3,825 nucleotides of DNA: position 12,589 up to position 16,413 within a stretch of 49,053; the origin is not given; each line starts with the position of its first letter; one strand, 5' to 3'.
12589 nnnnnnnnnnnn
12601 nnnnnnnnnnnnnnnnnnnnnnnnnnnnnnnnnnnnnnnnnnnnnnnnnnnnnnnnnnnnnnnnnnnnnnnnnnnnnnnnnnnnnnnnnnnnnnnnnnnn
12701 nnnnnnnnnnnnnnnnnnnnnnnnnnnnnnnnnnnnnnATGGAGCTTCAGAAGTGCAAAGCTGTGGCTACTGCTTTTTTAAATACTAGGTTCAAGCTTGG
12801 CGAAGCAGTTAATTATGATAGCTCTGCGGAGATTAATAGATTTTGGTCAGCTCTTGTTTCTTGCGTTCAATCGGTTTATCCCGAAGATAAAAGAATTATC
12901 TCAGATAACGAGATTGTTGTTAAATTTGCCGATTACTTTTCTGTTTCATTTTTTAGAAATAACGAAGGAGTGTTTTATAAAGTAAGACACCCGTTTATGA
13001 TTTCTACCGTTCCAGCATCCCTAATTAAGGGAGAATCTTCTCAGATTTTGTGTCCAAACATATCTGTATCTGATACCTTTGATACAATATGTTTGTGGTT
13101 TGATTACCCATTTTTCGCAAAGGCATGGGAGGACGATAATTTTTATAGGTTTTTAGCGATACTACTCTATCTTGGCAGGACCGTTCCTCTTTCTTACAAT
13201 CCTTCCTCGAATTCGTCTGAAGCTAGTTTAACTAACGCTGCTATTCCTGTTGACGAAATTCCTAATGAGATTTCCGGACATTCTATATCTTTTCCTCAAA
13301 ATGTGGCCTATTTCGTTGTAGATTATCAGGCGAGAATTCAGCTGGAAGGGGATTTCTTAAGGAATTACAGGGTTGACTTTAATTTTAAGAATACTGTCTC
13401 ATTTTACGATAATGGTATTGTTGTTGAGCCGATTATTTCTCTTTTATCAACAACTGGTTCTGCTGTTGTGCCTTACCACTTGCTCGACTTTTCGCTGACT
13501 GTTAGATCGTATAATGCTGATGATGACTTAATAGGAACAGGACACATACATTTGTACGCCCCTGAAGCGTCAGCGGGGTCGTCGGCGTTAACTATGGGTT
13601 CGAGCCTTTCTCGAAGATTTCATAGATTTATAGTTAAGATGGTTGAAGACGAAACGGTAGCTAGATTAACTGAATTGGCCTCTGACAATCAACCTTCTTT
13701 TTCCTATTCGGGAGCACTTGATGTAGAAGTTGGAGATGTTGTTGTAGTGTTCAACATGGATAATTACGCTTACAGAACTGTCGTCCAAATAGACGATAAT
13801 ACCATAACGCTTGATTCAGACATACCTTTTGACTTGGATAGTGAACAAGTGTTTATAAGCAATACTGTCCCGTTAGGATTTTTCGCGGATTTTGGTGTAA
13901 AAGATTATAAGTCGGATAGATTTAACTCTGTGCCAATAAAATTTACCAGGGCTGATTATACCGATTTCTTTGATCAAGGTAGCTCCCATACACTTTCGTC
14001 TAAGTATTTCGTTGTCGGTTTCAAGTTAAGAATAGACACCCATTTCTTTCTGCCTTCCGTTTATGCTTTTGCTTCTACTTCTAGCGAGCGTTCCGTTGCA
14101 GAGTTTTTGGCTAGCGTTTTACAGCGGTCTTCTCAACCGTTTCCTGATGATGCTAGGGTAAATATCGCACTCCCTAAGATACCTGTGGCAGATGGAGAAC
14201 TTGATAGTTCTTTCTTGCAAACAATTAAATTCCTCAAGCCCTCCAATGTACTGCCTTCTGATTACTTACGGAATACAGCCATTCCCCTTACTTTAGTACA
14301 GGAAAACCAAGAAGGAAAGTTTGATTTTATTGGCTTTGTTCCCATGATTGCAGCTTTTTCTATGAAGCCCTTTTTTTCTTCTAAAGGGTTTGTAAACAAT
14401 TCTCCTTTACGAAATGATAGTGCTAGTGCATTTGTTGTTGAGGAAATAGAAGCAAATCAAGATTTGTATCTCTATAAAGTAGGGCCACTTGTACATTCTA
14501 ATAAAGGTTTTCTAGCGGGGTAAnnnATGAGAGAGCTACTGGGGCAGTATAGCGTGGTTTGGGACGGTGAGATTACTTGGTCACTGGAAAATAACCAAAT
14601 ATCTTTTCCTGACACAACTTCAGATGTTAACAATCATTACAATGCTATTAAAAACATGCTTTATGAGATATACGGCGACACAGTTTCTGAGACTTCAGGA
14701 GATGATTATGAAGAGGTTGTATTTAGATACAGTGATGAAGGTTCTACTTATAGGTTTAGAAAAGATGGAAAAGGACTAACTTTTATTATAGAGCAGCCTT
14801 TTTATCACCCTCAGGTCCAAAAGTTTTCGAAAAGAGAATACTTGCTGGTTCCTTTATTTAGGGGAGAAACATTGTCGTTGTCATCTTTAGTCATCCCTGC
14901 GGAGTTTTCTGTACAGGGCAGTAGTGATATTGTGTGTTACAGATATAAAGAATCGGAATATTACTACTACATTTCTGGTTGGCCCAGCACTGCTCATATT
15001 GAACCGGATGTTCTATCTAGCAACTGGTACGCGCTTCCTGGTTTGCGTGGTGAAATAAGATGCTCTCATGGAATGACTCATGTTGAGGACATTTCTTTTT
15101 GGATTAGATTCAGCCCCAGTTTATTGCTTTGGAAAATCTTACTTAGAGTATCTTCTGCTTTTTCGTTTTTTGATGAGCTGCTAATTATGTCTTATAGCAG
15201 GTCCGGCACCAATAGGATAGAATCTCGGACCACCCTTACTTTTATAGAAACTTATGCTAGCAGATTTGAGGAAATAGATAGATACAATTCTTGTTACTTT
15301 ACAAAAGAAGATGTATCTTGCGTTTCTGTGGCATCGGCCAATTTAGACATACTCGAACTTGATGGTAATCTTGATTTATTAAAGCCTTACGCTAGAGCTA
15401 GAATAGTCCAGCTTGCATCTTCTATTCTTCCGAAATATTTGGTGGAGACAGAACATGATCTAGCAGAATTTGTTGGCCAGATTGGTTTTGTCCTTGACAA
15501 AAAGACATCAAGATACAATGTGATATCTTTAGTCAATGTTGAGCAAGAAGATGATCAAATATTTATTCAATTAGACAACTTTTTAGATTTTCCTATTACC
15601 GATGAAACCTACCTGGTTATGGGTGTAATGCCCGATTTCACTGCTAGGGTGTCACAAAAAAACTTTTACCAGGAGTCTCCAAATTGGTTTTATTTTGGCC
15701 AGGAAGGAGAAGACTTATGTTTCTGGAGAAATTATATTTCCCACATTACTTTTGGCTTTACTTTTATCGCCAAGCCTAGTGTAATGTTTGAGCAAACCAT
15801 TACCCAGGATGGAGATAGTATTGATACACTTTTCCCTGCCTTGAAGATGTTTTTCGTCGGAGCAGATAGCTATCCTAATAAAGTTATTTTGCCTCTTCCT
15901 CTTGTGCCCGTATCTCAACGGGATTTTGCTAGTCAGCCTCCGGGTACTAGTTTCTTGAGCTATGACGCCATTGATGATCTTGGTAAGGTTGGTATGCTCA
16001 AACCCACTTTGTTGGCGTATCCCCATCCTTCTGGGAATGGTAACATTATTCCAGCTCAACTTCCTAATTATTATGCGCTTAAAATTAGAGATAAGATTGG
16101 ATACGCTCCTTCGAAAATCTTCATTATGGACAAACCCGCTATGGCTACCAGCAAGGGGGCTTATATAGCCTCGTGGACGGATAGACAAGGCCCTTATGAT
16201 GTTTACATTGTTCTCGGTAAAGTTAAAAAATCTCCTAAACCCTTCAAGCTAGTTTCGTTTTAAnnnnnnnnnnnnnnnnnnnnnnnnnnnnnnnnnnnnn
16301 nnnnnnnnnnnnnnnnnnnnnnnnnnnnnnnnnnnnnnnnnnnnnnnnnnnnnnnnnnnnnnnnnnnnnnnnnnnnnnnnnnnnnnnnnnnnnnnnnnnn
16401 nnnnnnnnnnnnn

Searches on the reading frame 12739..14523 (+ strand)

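Call 5: search_protein_families(library=pfam, proteins=[window:12739-14523:+], max_evalue=1)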
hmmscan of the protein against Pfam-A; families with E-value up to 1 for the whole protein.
window:12739-14523:+ (594 aa): 1 family
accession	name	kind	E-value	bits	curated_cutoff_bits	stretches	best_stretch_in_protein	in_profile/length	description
PF18568.6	COS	-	0.16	12.5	27.1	1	100-121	23-44/52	TRIM C-terminal subgroup One Signature domain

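Call 6: search_protein_families(library=phrogs, proteins=[window:12739-14523:+], max_evalue=0.1)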
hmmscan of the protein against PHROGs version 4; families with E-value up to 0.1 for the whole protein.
window:12739-14523:+ (594 aa): 1 family
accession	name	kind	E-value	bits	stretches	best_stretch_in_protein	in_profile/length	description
phrog_12888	-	unknown function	0.013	16.5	0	320-347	83-109/134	-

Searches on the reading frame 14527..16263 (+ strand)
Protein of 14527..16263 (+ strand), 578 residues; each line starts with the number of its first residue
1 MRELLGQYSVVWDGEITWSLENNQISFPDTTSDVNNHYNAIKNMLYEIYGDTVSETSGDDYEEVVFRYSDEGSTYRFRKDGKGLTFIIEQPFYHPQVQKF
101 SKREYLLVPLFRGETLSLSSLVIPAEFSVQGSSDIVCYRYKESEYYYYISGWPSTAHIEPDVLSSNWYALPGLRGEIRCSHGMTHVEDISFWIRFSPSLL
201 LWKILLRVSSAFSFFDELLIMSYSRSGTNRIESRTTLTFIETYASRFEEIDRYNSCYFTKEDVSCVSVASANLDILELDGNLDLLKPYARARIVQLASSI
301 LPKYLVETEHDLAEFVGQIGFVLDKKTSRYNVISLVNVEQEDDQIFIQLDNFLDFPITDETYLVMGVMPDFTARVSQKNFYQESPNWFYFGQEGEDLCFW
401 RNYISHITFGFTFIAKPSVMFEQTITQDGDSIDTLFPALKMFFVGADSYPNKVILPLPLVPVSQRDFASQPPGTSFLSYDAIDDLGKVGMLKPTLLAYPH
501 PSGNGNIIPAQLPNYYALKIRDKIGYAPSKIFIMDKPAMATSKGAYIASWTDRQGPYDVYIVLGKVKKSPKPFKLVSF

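Call 5: search_protein_families(library=pfam, proteins=[window:14527-16263:+], max_evalue=1)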
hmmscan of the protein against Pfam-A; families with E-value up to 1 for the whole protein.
window:14527-16263:+ (578 aa): 0 families

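Call 6: search_protein_families(library=phrogs, proteins=[window:14527-16263:+], max_evalue=0.1)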
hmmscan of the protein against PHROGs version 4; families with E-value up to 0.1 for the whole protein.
window:14527-16263:+ (578 aa): 1 family
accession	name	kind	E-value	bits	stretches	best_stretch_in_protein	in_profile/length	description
phrog_30693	-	unknown function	0.073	14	0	41-82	10-49/84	-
